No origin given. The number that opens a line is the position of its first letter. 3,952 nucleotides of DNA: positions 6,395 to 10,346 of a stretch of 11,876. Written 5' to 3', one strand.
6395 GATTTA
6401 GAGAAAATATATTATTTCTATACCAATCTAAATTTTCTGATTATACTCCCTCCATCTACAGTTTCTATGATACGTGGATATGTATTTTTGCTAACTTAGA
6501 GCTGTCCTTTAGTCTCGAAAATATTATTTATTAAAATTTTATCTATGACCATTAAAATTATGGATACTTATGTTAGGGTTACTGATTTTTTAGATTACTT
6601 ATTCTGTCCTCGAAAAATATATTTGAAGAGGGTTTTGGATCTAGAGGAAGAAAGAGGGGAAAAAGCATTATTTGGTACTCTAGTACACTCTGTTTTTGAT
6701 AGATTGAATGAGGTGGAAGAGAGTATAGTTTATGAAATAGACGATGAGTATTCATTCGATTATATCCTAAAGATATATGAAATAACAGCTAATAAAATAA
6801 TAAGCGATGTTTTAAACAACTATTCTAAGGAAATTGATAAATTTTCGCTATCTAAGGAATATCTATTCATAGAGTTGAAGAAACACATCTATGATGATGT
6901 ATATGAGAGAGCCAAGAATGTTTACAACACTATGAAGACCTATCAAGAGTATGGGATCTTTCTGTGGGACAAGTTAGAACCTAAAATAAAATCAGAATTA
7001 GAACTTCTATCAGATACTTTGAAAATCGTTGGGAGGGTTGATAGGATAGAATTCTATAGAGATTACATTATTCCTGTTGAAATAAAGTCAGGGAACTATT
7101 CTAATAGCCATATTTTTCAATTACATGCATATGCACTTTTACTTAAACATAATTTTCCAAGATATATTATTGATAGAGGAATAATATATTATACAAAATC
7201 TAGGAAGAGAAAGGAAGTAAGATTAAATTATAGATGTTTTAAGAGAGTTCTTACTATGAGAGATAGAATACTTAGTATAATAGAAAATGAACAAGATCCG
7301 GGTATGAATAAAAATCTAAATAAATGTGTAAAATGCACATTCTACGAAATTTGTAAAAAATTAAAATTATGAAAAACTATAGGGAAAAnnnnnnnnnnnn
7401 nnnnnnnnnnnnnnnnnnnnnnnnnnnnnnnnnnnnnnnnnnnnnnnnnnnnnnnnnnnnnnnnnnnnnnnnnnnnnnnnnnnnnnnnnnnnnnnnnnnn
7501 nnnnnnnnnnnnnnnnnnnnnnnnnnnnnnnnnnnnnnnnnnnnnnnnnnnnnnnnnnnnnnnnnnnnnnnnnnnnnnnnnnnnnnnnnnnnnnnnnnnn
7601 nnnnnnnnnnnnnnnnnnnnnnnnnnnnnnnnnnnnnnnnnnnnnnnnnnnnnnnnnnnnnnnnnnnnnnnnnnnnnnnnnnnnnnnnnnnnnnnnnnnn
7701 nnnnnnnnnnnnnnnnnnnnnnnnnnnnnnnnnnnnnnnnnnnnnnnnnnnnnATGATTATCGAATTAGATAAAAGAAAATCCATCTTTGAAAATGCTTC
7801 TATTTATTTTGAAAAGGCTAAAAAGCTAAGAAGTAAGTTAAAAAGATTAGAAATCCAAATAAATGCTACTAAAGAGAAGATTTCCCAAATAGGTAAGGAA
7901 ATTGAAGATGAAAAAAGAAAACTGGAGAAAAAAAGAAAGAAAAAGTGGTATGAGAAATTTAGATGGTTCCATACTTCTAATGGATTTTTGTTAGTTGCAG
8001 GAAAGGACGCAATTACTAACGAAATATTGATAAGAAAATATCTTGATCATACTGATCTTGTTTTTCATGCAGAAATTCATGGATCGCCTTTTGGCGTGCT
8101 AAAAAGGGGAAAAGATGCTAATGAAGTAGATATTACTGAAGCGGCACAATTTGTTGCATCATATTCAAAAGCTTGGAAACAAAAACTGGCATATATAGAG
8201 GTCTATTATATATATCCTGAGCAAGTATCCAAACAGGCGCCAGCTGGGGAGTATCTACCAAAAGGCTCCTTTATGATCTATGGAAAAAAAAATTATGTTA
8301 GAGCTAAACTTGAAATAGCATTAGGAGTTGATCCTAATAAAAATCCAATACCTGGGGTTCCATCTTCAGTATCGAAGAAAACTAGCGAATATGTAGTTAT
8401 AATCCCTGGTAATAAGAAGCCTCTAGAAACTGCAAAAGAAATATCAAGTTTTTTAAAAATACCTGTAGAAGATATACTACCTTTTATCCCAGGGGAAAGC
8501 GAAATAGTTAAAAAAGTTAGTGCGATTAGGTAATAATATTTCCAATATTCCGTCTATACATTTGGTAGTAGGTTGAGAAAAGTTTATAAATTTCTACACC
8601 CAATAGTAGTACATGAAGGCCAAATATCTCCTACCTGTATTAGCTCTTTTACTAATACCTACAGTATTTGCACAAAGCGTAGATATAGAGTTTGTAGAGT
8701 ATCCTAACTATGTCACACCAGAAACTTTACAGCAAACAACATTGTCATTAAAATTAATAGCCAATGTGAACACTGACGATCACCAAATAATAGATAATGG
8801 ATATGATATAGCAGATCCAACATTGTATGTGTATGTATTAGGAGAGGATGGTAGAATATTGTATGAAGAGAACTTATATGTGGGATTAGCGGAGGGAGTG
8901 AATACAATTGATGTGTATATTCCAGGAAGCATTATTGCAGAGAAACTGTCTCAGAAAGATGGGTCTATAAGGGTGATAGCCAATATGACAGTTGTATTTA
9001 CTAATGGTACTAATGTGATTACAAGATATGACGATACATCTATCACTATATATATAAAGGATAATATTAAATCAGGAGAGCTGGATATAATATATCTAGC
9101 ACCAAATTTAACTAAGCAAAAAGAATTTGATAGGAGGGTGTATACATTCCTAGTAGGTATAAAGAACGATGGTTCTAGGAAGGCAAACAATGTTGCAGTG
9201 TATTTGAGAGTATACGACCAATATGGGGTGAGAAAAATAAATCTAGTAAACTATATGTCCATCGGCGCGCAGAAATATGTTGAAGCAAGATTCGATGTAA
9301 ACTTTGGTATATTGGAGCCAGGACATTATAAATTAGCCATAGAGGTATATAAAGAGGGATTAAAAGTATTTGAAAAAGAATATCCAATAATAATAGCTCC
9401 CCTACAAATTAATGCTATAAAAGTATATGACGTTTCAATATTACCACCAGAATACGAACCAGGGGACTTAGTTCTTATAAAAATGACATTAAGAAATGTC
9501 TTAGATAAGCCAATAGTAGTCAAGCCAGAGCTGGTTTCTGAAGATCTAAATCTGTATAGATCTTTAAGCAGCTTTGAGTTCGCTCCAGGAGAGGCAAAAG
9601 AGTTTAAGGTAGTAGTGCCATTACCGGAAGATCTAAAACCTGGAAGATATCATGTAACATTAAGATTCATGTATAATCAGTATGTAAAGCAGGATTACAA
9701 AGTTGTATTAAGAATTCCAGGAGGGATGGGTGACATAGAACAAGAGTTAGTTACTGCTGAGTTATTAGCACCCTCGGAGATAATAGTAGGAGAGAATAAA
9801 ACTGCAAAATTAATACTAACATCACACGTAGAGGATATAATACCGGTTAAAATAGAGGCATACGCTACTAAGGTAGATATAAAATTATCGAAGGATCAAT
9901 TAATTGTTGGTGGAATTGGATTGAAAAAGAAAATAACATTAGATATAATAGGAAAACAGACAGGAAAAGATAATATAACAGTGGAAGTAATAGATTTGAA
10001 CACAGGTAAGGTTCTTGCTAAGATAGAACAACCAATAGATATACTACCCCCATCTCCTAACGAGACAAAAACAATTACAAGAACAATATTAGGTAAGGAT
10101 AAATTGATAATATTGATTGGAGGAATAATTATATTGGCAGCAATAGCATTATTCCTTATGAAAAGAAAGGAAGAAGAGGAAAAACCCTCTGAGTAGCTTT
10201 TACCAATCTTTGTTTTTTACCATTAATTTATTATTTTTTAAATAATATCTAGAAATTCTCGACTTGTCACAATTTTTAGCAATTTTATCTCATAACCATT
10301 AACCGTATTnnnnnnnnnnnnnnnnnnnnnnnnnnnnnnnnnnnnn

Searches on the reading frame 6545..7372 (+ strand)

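Call 69: search_protein_families(library=ncbifam, proteins=[window:6545-7372:+], max_evalue=0.001)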
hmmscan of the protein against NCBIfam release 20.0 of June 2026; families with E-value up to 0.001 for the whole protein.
window:6545-7372:+ (275 aa): 4 families
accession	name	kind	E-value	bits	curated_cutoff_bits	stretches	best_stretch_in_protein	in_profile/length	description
TIGR00372.1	cas4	equivalog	1.3e-28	100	65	2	125-271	31-179/180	CRISPR-associated protein Cas4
NF049935.1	cas4g_cas1g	exception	5.9e-20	71.2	560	1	149-270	63-189/546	CRISPR-associated endonuclease Cas4g/Cas1g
TIGR01896.1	cas_AF1879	equivalog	1.7e-16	60.7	103.35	1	20-271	44-273/273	type I-A CRISPR-associated protein Cas4/Csa1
TIGR03491.1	TIGR03491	subfamily_domain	7.6e-06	25.1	97.45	1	13-272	4-206/462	TM0106 family RecB-like putative nuclease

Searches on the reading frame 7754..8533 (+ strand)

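Call 69: search_protein_families(library=ncbifam, proteins=[window:7754-8533:+], max_evalue=0.001)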
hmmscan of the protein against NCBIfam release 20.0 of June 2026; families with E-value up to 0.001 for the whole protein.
window:7754-8533:+ (259 aa): 2 families
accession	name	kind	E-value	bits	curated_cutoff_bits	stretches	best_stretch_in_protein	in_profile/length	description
NF041120.1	RqcH_arch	equivalog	1.4e-92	311.5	400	1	5-251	381-643/645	ribosome rescue protein RqcH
NF038240.1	fibro_bind_EfbA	exception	8.5e-11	41.2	1025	1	54-177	433-548/567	fibronectin-binding protein EfbA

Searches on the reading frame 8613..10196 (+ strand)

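Call 37: search_protein_families(library=pfam, proteins=[window:8613-10196:+], max_evalue=0.01)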
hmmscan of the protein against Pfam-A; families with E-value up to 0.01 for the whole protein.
window:8613-10196:+ (527 aa): 2 families
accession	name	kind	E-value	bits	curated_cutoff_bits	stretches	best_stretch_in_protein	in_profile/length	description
PF09624.15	DUF2393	-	0.0004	20.8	26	0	181-282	67-134/146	Protein of unknown function (DUF2393)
PF10633.15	NPCBM_assoc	-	0.0014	19.2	24.4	0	323-352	46-75/78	NPCBM-associated, NEW3 domain of alpha-galactosidase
